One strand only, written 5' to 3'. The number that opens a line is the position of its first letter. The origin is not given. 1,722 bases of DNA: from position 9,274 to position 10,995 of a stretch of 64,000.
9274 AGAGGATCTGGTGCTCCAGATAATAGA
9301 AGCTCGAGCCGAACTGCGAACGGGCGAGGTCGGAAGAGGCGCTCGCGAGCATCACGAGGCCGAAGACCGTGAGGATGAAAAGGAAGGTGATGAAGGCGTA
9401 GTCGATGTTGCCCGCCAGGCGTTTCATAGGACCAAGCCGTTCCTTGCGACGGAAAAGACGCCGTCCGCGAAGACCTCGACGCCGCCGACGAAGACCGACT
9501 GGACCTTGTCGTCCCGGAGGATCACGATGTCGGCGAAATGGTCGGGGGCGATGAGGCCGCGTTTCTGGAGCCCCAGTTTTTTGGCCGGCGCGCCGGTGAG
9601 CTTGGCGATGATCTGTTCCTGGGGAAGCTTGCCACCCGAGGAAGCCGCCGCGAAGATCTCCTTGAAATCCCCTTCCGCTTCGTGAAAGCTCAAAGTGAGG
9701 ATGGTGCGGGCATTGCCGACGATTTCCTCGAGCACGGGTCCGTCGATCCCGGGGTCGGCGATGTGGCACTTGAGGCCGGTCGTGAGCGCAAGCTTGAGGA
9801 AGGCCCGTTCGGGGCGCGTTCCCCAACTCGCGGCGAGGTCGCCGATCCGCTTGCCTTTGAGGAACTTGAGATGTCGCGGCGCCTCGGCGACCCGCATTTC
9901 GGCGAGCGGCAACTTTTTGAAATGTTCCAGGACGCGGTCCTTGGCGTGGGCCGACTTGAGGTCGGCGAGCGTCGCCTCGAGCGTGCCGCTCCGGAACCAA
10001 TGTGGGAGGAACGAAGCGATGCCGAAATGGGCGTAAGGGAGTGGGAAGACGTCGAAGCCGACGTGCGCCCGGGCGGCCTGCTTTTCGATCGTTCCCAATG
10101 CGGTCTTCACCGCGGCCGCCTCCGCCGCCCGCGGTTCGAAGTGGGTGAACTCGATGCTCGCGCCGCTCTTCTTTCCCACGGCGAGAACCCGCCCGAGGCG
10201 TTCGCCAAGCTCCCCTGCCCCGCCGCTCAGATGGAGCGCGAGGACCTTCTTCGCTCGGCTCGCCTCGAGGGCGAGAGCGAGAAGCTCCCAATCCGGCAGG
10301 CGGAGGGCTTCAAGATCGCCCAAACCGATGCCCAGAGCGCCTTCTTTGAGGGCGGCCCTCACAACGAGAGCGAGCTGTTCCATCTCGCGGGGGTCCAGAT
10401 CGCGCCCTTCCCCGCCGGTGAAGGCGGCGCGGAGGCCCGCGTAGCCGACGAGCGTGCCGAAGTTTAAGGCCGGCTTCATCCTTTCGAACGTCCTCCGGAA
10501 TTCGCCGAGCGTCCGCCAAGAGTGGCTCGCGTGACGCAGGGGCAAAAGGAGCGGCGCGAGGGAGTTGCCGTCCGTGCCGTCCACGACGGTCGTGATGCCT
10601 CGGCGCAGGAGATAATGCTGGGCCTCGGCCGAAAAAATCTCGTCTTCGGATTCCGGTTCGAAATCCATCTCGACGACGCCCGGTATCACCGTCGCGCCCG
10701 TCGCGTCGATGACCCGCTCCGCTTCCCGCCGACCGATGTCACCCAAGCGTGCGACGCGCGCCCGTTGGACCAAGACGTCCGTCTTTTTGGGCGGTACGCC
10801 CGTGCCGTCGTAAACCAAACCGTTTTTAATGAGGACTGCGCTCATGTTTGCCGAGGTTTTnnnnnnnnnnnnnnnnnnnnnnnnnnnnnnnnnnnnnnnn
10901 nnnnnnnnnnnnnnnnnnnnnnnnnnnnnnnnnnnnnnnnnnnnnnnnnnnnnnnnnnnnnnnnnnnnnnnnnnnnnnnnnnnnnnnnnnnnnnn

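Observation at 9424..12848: Amidohydrolase-fold protein without its metal site occupies the murD slot; a D-Ala-D-Ala carboxypeptidase precedes mraY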

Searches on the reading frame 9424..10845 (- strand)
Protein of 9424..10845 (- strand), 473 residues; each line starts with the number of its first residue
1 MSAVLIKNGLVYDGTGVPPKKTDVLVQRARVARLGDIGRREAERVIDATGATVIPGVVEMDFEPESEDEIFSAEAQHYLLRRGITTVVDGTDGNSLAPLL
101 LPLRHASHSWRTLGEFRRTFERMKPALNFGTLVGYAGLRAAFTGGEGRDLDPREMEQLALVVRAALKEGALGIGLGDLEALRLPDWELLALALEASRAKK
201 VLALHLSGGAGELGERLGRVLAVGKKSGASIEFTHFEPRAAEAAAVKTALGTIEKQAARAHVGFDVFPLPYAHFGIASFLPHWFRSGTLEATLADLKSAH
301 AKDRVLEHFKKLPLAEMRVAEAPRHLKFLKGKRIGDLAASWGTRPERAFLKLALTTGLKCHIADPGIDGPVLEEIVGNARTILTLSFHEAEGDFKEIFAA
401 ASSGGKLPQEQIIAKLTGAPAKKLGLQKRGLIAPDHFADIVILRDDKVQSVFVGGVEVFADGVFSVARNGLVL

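Call 3: search_protein_families(library=pfam, proteins=[window:9424-10845:-], max_evalue=0.01)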
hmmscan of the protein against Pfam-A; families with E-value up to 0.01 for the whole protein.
window:9424-10845:- (473 aa): 2 families
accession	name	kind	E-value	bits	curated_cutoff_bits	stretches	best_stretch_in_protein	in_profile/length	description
PF07969.17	Amidohydro_3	-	1.6e-08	34.9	29.7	1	405-448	405-449/472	Amidohydrolase family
PF01979.26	Amidohydro_1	-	6.7e-06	26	25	1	403-457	277-344/345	Amidohydrolase family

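Call 4: search_protein_families(library=ncbifam, proteins=[window:9424-10845:-], max_evalue=0.01)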
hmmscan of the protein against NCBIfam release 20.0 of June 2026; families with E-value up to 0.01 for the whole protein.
window:9424-10845:- (473 aa): 39 families (the best 25 are shown)
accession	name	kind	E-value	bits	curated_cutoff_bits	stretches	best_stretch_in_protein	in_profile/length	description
NF006689.0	PRK09237.1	equivalog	1e-11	44.1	371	1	4-90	5-92/383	amidohydrolase/deacetylase family metallohydrolase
NF009060.0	PRK12394.1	equivalog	3.7e-10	39.1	442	1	4-91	5-92/381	metallo-dependent hydrolase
NF006839.0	PRK09357.1-4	equivalog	5e-10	38.6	576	1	4-60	2-58/422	dihydroorotase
TIGR03178.1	allantoinase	equivalog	7.1e-10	38.3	357.85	2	5-88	3-87/441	allantoinase AllB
NF002668.0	PRK02382.1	equivalog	2.9e-09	36.1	452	1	5-89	7-85/436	dihydroorotase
NF004839.0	PRK06189.1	equivalog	3.5e-09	35.8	631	1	4-61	5-60/451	allantoinase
NF006845.0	PRK09357.2-6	equivalog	7.7e-09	34.7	728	1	4-61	3-61/428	dihydroorotase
NF006688.0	PRK09236.1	equivalog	1.2e-08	34.1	535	1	403-450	344-391/444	dihydroorotase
NF006560.0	PRK09061.1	subfamily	1.4e-08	33.5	340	1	3-61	27-84/517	amidohydrolase family protein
NF011990.0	PRK15446.2-6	subfamily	2.2e-08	33.2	233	1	409-460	328-384/390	alpha-D-ribose 1-methylphosphonate 5-triphosphate diphosphatase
TIGR01178.1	ade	equivalog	1.3e-07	30.5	472.5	1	390-459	260-331/552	adenine deaminase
NF006559.0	PRK09060.1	equivalog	1.5e-07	30.1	482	1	4-60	7-61/444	dihydroorotase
NF011987.0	PRK15446.2-3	subfamily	3.4e-07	29.4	253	1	417-462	337-387/395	alpha-D-ribose 1-methylphosphonate 5-triphosphate diphosphatase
TIGR02033.1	D-hydantoinase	equivalog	6.9e-07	28.6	393.25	1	4-60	1-56/454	dihydropyrimidinase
TIGR03583.1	EF_0837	hypoth_equivalog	7.4e-07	28.5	432.15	1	13-90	7-85/365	amidohydrolase/deacetylase family metallohydrolase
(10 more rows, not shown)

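Call 7: find_homologous_proteins(query=window:9424-10845:-, max_evalue=0.001)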
Query window:9424-10845:- (473 aa): 101 proteins with E <= 0.001 among 8000 candidates.
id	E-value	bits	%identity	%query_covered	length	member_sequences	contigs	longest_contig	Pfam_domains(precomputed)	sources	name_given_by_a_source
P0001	0.0e+0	1033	100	100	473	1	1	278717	PF07969.18,PF01979.27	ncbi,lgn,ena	-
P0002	1.4e-228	778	74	100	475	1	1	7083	PF07969.18,PF01979.27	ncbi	-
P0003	1.1e-209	716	69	100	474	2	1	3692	PF07969.18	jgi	jgi:N-acyl-D-amino-acid deacylase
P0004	1.6e-209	715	68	99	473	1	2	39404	PF07969.18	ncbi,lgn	-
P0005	5.8e-200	683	65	99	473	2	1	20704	PF07969.18,PF01979.27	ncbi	-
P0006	1.3e-196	672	65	98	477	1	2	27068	PF07969.18,PF01979.27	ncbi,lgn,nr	ncbi:amidohydrolase family protein [Patescibacteria group bacterium]|nr:amidohydrolase family protei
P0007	5.8e-193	660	64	99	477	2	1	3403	PF07969.18,PF01979.27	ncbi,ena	-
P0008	9.8e-190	650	62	100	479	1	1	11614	PF01979.27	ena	-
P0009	3.6e-187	641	62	100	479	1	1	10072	-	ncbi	-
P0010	3.2e-173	595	57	99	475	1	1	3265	PF07969.18,PF01979.27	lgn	-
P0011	1.5e-89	320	38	100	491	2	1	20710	PF07969.18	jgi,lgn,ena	-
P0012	4.2e-77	278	35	99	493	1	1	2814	PF07969.18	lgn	-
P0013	1.8e-74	270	34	99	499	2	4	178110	PF07969.18,PF01979.27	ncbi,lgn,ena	-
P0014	1.1e-71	261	33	100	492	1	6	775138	PF07969.18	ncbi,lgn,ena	-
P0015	2.8e-71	259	35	98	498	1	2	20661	PF07969.18,PF01979.27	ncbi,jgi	jgi:N-acyl-D-amino-acid deacylase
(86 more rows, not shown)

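Call 8: search_solved_structures(query=window:9424-10845:-, max_evalue=0.01, show_alignments=2)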
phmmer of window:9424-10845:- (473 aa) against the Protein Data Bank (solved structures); distinct sequences matched with E-value up to 0.01: 11.
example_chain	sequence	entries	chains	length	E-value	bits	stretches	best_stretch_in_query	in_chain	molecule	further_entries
3gip_A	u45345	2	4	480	7.6e-24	88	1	6-271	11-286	N-acyl-D-glutamate deacylase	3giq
1m7j_A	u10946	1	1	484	1.6e-22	83.6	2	5-269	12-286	D-aminoacylase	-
1rjq_A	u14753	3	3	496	1.7e-22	83.6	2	5-269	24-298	D-aminoacylase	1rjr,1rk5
1rjp_A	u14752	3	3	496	1.8e-22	83.4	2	5-269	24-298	D-aminoacylase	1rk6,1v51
9g5m_A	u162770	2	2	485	6.1e-22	81.7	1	5-269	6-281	Amidohydrolase family protein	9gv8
1v4y_A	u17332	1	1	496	3e-21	79.4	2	5-268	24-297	D-aminoacylase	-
9kb3_A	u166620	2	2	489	3.7e-12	49.5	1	5-190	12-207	Carbohydrate de-N-acetylated protein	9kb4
9kb1_A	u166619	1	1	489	4e-12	49.4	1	5-190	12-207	PpOngB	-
3ooq_A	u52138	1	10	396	5.9e-05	25.7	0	4-60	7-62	amidohydrolase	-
3nqb_A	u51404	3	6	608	0.0015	21.1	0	4-88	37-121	Adenine deaminase 2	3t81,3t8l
8je0_A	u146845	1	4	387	0.0055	19.2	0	4-90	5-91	Amidase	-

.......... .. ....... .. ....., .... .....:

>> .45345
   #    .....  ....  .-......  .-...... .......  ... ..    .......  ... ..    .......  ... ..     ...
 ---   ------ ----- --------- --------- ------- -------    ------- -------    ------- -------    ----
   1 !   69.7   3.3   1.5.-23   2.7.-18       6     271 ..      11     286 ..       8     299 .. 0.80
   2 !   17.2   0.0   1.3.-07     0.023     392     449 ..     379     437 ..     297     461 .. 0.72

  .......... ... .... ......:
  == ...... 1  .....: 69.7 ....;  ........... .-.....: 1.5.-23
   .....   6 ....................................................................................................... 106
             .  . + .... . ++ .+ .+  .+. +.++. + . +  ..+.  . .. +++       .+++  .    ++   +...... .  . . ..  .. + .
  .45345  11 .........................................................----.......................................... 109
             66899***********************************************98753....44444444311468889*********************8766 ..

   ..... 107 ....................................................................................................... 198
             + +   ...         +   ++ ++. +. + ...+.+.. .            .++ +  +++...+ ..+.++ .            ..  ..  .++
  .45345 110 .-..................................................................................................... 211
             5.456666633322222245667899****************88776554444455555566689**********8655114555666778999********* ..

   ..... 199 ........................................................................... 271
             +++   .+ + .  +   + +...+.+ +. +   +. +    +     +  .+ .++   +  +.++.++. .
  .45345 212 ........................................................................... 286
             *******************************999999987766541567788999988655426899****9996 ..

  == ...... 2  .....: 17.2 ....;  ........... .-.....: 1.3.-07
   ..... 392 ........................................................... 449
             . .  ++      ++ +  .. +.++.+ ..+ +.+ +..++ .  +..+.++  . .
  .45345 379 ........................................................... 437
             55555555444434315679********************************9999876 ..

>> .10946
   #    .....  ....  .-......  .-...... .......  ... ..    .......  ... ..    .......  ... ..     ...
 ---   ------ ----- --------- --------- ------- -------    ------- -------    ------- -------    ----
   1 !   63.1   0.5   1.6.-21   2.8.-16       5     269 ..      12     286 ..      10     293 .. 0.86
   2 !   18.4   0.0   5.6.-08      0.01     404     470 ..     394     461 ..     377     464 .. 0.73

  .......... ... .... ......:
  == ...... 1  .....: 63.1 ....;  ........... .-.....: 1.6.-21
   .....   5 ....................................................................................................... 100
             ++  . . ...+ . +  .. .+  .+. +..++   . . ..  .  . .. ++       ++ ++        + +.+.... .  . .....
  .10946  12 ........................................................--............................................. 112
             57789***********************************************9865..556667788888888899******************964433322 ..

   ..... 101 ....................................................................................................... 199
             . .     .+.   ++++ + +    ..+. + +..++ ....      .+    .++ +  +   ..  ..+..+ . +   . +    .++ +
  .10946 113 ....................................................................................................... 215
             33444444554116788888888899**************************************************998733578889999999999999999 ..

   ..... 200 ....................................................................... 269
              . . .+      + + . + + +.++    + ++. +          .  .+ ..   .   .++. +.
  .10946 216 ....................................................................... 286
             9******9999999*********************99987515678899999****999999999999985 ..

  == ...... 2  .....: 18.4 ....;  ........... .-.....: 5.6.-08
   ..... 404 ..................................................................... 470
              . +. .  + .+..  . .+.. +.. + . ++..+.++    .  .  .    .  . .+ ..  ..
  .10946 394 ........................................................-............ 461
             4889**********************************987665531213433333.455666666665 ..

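Call 12: find_related_loci(query=A2, collection=genome_contigs, flank=10000)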
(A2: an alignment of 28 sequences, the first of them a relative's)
Query A2 (473 aa) in genome_contigs; peptide patterns used: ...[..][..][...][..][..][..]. (x = any residue, [..] = any of these).
600 stretches matched a pattern (row limit reached: there are more); 569 encode a relative of the query (tblastn E <= 1e-3); the best 80 are kept; 80 distinct loci.
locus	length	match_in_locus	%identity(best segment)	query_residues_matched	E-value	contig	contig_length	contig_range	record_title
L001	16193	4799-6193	65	1-465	0e+0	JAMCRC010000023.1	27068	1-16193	MAG: Patescibacteria group bacterium isolate FK_Sedi_A_Bin.289 NODE_3693_length_27068_cov_1.70268, whole genome shotgun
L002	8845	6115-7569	40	4-473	3e-89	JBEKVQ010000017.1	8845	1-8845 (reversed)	MAG: Minisyncoccia bacterium isolate SPRUCE 608 SPRUCE_608_17, whole genome shotgun sequence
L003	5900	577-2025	35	1-462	2e-80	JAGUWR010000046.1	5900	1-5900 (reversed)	MAG: Candidatus Paceibacterota bacterium isolate DeMMO4_23 c_000000044466, whole genome shotgun sequence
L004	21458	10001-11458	33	3-473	5e-78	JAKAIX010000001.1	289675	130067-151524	MAG: bacterium isolate WY3.bin51 NODE_22_length_289675_cov_2.261207, whole genome shotgun sequence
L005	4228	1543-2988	34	4-470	1e-77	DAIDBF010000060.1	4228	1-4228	MAG TPA_asm: bacterium isolate clean1859 k141_269543, whole genome shotgun sequence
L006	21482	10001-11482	33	3-473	5e-72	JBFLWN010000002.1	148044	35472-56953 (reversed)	MAG: Patescibacteria group bacterium isolate MAG033 MAG033_2, whole genome shotgun sequence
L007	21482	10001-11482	31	3-473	5e-69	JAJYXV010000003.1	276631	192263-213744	MAG: bacterium isolate FK3.bin69 NODE_32_length_276631_cov_1.910421, whole genome shotgun sequence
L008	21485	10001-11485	29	3-473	1e-68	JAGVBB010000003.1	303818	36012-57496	MAG: Candidatus Paceibacterota bacterium isolate DeMMO6_41 c_000000009643, whole genome shotgun sequence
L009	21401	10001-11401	33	3-463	1e-67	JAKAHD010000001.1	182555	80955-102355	MAG: bacterium isolate WY2.bin82 NODE_87_length_182555_cov_5.079708, whole genome shotgun sequence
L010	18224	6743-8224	30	4-473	2e-67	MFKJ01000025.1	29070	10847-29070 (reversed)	MAG: Candidatus Jorgensenbacteria bacterium RIFCSPHIGHO2_02_FULL_45_20 rifcsphigho2_02_scaffold_5215, whole genome shotg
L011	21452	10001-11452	31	3-463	4e-66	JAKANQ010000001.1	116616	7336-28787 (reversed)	MAG: bacterium isolate WY5.bin81 NODE_240_length_116616_cov_6.377538, whole genome shotgun sequence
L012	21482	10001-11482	32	4-473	7e-63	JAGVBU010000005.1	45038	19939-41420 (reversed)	MAG: Candidatus Paceibacterota bacterium isolate DeMMO6_38 c_000000029268, whole genome shotgun sequence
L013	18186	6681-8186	29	4-473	3e-58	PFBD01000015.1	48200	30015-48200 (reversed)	MAG: Candidatus Harrisonbacteria bacterium CG10_big_fil_rev_8_21_14_0_10_49_15 CG10_8_21_14_0.10_scaffold_435_c, whole g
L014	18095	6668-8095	30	1-463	4e-63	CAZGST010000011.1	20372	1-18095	MAG TPA_asm: uncultured Candidatus Saccharibacteria bacterium isolate SRP124282_co6_148 genome assembly, contig: NODE_35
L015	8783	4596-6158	27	1-473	1e-53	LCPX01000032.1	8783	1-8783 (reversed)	MAG: Candidatus Moranbacteria bacterium GW2011_GWE1_49_15 UY41_C0032, whole genome shotgun sequence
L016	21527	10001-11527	28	1-468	1e-51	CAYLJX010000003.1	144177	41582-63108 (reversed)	MAG TPA_asm: uncultured Bdellovibrionales bacterium isolate SRP342105_co1_463 genome assembly, contig: NODE_126_length_1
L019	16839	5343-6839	28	4-470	2e-47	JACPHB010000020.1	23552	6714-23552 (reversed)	MAG: Parcubacteria group bacterium isolate NC_groundwater_403_Ag_B-0.1um_39_20 GD18-4_B1_scaffold_1431879, whole genome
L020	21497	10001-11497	28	1-472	3e-46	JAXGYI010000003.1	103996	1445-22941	MAG: Candidatus Moraniibacteriota bacterium isolate AnMBR.bin51 bin51_3, whole genome shotgun sequence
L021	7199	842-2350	27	1-472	6e-46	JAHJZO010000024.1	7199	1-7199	MAG: Patescibacteria group bacterium isolate Undefined_mixed_planktonic.mb.121 Undefined_mixed_p.mb.121_k141_859336, who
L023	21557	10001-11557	25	1-472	4e-44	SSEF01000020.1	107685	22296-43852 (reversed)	MAG: Candidatus Moraniibacteriota bacterium isolate Bin_68_2 c_000000043314, whole genome shotgun sequence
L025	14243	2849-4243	28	1-473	1e-40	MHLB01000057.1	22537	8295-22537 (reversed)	MAG: Candidatus Liptonbacteria bacterium RIFCSPLOWO2_01_FULL_53_13 rifcsplowo2_01_scaffold_6820, whole genome shotgun se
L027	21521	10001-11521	25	1-473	4e-38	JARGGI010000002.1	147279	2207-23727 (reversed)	MAG: Patescibacteria group bacterium isolate C14-28 NODE_2_length_147279_cov_21.591500, whole genome shotgun sequence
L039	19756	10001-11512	26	1-470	2e-40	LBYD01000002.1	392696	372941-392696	MAG: Candidatus Moranbacteria bacterium GW2011_GWC2_40_12 UT79_C0002, whole genome shotgun sequence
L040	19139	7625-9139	25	4-466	6e-34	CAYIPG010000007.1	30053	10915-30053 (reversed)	MAG TPA_asm: uncultured Candidatus Saccharibacteria bacterium isolate ERP119705_co3_289 genome assembly, contig: NODE_16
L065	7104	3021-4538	25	3-470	6e-30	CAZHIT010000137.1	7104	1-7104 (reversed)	MAG TPA_asm: uncultured Candidatus Sumerlaeota bacterium isolate SRP263991_co1_510 genome assembly, contig: NODE_17773_l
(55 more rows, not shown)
